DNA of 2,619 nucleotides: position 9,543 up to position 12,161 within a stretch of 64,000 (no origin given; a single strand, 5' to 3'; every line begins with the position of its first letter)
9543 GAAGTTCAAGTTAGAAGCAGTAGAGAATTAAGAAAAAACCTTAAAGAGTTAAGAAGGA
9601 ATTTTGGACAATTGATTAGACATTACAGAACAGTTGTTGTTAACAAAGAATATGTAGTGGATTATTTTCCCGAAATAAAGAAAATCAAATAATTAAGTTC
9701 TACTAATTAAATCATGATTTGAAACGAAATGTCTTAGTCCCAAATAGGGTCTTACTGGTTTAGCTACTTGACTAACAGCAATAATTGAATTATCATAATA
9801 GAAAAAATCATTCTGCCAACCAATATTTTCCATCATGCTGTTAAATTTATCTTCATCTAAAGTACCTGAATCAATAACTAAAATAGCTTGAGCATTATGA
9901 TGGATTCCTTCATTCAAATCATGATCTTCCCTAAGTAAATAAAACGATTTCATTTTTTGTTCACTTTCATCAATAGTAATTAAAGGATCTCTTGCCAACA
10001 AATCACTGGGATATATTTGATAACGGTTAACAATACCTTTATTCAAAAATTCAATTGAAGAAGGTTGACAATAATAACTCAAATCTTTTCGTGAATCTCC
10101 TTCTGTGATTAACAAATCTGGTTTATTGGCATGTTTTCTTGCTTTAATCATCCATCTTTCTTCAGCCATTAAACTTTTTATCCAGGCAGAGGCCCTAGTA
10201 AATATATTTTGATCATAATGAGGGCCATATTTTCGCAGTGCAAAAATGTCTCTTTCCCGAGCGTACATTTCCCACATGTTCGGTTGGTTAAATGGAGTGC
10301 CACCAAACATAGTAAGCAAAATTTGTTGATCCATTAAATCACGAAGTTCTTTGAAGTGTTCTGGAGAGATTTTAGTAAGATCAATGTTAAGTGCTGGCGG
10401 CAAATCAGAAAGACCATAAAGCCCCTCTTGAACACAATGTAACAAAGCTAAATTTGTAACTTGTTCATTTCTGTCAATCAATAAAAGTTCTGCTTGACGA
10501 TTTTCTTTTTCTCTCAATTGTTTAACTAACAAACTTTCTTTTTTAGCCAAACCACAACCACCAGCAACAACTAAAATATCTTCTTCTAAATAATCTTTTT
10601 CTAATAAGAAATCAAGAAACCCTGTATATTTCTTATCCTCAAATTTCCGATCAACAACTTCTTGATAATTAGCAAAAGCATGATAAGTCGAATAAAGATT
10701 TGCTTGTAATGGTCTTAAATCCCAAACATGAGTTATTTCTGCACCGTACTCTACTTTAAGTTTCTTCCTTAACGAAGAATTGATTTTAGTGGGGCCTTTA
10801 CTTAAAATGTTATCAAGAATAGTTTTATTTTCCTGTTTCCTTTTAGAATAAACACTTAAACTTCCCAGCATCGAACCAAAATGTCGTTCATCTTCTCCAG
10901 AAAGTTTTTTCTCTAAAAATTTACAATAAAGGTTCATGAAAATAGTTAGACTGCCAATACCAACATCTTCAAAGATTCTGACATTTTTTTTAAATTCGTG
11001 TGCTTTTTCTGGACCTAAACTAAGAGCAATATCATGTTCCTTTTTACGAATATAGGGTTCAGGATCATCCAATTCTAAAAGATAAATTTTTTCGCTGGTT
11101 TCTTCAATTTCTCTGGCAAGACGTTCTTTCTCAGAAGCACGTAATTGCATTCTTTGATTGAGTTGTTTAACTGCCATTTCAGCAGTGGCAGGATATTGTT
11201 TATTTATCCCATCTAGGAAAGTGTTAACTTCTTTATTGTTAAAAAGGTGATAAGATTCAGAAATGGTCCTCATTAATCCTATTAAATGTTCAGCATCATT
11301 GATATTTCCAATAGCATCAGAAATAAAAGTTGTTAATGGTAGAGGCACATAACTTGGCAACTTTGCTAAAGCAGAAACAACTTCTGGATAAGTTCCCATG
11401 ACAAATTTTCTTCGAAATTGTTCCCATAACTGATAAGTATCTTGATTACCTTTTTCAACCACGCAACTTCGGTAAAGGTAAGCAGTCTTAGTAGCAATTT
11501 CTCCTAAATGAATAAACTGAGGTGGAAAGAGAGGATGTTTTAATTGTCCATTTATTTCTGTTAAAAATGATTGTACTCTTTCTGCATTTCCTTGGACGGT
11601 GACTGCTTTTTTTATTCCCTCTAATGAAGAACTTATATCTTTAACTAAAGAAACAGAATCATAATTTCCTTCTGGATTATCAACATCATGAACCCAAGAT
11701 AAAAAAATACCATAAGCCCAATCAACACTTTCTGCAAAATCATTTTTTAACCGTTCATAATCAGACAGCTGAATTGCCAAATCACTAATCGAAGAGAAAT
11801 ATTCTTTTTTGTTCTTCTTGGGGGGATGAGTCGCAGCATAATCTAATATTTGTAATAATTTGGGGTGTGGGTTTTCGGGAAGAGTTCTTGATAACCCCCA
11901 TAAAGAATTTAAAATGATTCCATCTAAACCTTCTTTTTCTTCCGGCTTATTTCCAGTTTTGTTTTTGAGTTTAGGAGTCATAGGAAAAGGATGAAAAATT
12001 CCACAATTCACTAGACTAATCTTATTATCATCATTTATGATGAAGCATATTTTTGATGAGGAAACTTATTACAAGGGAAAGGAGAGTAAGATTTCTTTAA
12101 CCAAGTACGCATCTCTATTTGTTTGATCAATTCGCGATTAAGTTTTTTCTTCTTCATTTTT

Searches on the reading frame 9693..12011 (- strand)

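Call 11: search_protein_families(library=padloc, proteins=[window:9693-12011:-], max_evalue=0.1)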
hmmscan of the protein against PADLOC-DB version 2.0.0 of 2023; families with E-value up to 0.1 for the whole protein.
window:9693-12011:- (772 aa): 1 family
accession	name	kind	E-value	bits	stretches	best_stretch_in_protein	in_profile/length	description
PDLC01553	Cas11a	-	0.034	12.3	1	210-295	13-96/99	CAS-I-A; effector_SS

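Call 12: search_protein_families(library=phrogs, proteins=[window:9693-12011:-], max_evalue=0.1)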
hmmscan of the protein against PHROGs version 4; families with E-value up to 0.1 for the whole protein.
window:9693-12011:- (772 aa): 0 families

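Call 13: search_protein_families(library=ncbifam, proteins=[window:9693-12011:-], max_evalue=0.1)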
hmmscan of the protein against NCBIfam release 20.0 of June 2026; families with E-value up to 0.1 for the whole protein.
window:9693-12011:- (772 aa): 1 family
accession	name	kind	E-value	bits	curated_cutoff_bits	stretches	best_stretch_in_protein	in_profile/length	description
NF010725.0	PRK14127.1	equivalog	0.026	14.9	91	1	254-303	22-73/111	cell division regulator GpsB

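Call 35: search_protein_families(library=pfam, proteins=[window:9693-12011:-], max_evalue=0.05)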
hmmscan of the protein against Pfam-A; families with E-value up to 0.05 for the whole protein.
window:9693-12011:- (772 aa): 0 families
